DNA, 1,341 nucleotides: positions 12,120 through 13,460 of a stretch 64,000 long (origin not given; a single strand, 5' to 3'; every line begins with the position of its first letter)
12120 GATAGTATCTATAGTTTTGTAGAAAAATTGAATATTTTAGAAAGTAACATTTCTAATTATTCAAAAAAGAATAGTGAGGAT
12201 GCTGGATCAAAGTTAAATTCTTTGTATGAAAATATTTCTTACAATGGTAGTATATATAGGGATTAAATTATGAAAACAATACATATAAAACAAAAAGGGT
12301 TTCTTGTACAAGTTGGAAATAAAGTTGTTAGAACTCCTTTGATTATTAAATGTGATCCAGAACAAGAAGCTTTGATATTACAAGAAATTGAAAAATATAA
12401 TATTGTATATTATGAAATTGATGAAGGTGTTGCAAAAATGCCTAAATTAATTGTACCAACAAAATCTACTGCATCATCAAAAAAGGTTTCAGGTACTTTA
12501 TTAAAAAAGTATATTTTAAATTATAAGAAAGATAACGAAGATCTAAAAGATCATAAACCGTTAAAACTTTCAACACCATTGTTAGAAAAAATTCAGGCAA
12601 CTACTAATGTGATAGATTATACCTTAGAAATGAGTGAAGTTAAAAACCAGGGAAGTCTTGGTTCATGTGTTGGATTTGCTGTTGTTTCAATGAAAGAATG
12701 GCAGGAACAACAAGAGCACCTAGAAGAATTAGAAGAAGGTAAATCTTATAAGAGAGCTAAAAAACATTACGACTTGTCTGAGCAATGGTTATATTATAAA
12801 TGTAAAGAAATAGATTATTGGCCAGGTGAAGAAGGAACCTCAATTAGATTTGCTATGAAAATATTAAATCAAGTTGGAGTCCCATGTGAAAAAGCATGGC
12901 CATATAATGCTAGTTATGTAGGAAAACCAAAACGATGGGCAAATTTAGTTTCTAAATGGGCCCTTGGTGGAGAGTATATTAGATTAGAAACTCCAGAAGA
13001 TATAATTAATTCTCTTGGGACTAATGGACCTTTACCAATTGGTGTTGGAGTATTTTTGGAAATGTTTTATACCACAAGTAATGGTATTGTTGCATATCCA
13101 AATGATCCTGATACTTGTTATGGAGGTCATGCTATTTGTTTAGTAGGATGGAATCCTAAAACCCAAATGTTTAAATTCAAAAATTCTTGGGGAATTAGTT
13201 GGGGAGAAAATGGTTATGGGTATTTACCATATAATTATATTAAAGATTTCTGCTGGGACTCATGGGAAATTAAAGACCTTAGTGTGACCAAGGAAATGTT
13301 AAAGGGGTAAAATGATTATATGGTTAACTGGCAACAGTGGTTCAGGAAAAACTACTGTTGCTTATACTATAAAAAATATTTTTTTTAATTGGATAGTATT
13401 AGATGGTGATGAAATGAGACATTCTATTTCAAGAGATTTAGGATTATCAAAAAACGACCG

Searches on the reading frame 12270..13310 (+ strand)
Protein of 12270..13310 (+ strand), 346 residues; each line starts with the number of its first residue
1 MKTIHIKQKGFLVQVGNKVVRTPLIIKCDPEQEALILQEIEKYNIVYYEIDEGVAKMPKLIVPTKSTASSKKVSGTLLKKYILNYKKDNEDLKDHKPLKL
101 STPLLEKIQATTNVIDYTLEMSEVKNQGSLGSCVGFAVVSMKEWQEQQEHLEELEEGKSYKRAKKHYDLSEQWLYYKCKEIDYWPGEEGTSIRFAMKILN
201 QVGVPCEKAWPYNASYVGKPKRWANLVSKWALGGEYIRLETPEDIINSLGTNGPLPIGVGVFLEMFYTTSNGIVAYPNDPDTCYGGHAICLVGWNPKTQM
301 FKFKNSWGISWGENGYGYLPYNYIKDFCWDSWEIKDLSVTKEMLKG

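Call 29: search_protein_families(library=phrogs, proteins=[window:12270-13310:+], max_evalue=0.001)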
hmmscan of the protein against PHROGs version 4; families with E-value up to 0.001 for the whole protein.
window:12270-13310:+ (346 aa): 1 family
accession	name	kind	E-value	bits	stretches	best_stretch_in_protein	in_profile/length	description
phrog_16701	-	other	3.6e-23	83.2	1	117-334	32-226/234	peptidase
